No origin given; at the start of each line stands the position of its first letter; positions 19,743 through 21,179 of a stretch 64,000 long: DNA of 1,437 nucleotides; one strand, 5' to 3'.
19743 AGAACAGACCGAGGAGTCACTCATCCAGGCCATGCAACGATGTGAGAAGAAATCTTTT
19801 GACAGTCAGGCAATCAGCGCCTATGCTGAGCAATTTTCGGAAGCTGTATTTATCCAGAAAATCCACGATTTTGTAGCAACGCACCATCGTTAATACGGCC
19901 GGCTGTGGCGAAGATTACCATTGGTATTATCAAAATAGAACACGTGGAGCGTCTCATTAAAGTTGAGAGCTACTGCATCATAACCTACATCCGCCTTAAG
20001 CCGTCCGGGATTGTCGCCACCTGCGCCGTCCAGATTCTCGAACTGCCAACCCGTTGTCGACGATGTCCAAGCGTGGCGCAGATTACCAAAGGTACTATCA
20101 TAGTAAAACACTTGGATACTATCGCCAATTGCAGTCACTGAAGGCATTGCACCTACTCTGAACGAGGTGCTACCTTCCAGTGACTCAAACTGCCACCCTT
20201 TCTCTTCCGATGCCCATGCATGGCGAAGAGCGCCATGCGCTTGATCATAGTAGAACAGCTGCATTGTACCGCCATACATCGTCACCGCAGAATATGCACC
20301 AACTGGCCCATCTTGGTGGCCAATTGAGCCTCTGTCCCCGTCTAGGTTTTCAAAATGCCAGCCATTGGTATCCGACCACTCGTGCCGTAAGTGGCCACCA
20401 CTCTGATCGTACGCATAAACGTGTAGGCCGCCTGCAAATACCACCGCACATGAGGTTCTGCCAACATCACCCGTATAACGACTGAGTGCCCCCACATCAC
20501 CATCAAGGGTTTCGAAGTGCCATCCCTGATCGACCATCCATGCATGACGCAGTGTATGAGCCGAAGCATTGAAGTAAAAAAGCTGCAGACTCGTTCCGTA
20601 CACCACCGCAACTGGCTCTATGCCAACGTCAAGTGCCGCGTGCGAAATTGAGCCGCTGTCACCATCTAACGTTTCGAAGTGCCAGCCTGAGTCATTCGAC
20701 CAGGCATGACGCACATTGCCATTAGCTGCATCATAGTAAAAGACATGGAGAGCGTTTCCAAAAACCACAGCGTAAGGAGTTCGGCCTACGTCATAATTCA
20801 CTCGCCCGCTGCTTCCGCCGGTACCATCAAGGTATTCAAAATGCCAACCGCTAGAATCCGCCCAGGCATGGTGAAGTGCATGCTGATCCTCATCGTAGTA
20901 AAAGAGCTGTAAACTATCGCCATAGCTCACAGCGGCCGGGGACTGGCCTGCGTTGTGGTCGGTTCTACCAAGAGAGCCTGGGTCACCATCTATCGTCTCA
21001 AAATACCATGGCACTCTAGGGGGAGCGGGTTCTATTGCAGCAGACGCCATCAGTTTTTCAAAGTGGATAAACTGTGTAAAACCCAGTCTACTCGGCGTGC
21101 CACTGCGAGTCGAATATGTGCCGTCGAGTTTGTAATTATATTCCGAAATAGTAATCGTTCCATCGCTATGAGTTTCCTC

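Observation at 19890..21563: CHAP peptidoglycan hydrolase fused to a seven-blade lectin-like beta-propeller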

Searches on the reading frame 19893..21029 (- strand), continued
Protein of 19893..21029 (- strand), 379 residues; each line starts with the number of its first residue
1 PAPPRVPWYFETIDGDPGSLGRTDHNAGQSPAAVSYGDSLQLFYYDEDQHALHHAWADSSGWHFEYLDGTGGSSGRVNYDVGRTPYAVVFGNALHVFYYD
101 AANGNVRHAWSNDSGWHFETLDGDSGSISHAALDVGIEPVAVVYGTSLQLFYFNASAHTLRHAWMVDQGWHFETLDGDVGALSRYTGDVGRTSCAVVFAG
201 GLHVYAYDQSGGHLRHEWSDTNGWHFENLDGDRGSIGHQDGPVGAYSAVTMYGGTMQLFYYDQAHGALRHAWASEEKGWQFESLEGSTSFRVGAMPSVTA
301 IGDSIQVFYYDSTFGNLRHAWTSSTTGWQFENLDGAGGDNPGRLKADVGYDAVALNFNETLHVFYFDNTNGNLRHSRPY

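Call 79: find_encoding_contigs(protein=P0021, flank=6000, max_places=1)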
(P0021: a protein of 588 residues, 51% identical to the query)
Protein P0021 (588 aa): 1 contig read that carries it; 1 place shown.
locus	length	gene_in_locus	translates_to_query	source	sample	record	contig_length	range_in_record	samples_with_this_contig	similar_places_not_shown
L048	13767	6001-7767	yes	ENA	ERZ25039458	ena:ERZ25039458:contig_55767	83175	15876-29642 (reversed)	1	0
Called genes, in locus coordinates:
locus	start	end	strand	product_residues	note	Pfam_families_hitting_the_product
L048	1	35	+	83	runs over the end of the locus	-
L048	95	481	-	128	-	-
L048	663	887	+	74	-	-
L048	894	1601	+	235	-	-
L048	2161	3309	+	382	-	PF00580:UvrD-helicase, PF13245:AAA_19, PF13604:AAA_30 (faint), PF00580:UvrD-helicase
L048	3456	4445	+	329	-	PF01381:HTH_3 (faint), PF01527:HTH_Tnp_1 (faint), PF08281:Sigma70_r4_2 (faint), PF13384:HTH_23, PF13518:HTH_28, PF13551:HTH_29, PF13565:HTH_32, PF13358:DDE_3, +1 more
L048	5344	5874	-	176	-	-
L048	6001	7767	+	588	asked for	PF05257:CHAP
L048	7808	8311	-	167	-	PF03738:GSP_synth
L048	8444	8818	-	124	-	PF03738:GSP_synth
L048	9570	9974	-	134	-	PF03994:DUF350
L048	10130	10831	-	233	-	PF00072:Response_reg, PF00486:Trans_reg_C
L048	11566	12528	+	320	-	PF00006:ATP-synt_ab, PF18269:T3SS_ATPase_C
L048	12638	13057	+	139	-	PF02050:FliJ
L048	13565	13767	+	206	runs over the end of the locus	PF08281:Sigma70_r4_2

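Call 80: find_encoding_contigs(protein=P0002, flank=6000, max_places=1)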
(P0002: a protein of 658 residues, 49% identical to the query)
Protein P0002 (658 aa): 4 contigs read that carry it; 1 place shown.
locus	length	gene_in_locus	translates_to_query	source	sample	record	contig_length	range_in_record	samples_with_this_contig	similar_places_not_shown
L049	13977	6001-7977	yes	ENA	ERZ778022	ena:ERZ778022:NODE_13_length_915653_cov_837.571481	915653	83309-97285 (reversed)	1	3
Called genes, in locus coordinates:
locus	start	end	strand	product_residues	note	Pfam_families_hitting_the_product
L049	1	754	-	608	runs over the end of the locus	PF13522:GATase_6, PF13537:GATase_7, PF01380:SIS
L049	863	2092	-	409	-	PF01757:Acyl_transf_3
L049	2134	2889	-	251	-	PF03332:PMM, PF08282:Hydrolase_3 (weak)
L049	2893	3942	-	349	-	PF00483:NTP_transferase, PF12804:NTP_transf_3 (faint), PF22640:ManC_GMP_beta-helix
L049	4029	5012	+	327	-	PF00535:Glycos_transf_2, PF10111:Glyco_tranf_2_2 (weak)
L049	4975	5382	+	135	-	PF04138:GtrA_DPMS_TM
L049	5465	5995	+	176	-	-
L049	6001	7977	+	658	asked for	PF10902:WYL_2 (faint), PF21960:RCF1-5-like_lid (faint)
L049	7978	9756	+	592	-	-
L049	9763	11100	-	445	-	PF00534:Glycos_transf_1, PF13692:Glyco_trans_1_4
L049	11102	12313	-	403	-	PF13692:Glyco_trans_1_4 (faint)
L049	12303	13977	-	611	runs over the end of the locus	PF00534:Glycos_transf_1, PF13692:Glyco_trans_1_4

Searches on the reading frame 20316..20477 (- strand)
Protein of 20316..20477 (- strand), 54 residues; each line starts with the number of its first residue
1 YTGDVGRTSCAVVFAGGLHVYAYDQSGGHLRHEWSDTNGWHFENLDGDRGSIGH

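Call 41: search_solved_structures(query=A2, max_evalue=10, show_alignments=5)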
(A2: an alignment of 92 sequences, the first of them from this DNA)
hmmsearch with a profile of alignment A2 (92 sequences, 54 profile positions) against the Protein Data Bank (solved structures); distinct sequences matched with E-value up to 10: 13.
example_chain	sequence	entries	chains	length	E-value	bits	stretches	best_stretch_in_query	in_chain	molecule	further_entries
6yqy_A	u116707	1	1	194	0.0027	20.5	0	16-37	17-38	de novo designed TIM barrel sTIM11noCys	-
7a8s_A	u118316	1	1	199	0.0028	20.4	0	16-37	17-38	sTIM11_h3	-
5bvl_A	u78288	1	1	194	0.003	20.3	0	16-37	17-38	designed TIM barrel sTIM11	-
7v0i_A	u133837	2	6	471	0.5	13.2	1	19-37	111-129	Glucanase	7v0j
5a8c_A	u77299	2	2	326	0.69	12.8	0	8-21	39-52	CARBOHYDRATE BINDING FAMILY 6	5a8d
7unp_A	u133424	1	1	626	0.81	12.5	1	19-37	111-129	Glucanase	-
7e7u_A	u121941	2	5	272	0.83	12.5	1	6-41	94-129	Fucose-binding lectin protein,Fucose-binding lectin protein,Fucose-binding lectin protein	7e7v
3zi8_A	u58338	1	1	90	0.84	12.5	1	9-41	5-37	PUTATIVE FUCOSE-BINDING LECTIN PROTEIN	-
6gke_A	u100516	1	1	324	2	11.3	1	21-41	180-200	Fucose-specific lectin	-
5mxc_A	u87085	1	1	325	2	11.3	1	21-41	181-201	Fucose-specific lectin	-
7e7n_A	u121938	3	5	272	2.2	11.1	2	6-41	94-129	Fucose-binding lectin protein,Fucose-binding lectin protein,Fucose-binding lectin protein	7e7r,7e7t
1iub_A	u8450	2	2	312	5.9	9.8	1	21-41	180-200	Fucose-specific lectin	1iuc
1ofz_A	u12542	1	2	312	6.7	9.6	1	21-41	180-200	FUCOSE-SPECIFIC LECTIN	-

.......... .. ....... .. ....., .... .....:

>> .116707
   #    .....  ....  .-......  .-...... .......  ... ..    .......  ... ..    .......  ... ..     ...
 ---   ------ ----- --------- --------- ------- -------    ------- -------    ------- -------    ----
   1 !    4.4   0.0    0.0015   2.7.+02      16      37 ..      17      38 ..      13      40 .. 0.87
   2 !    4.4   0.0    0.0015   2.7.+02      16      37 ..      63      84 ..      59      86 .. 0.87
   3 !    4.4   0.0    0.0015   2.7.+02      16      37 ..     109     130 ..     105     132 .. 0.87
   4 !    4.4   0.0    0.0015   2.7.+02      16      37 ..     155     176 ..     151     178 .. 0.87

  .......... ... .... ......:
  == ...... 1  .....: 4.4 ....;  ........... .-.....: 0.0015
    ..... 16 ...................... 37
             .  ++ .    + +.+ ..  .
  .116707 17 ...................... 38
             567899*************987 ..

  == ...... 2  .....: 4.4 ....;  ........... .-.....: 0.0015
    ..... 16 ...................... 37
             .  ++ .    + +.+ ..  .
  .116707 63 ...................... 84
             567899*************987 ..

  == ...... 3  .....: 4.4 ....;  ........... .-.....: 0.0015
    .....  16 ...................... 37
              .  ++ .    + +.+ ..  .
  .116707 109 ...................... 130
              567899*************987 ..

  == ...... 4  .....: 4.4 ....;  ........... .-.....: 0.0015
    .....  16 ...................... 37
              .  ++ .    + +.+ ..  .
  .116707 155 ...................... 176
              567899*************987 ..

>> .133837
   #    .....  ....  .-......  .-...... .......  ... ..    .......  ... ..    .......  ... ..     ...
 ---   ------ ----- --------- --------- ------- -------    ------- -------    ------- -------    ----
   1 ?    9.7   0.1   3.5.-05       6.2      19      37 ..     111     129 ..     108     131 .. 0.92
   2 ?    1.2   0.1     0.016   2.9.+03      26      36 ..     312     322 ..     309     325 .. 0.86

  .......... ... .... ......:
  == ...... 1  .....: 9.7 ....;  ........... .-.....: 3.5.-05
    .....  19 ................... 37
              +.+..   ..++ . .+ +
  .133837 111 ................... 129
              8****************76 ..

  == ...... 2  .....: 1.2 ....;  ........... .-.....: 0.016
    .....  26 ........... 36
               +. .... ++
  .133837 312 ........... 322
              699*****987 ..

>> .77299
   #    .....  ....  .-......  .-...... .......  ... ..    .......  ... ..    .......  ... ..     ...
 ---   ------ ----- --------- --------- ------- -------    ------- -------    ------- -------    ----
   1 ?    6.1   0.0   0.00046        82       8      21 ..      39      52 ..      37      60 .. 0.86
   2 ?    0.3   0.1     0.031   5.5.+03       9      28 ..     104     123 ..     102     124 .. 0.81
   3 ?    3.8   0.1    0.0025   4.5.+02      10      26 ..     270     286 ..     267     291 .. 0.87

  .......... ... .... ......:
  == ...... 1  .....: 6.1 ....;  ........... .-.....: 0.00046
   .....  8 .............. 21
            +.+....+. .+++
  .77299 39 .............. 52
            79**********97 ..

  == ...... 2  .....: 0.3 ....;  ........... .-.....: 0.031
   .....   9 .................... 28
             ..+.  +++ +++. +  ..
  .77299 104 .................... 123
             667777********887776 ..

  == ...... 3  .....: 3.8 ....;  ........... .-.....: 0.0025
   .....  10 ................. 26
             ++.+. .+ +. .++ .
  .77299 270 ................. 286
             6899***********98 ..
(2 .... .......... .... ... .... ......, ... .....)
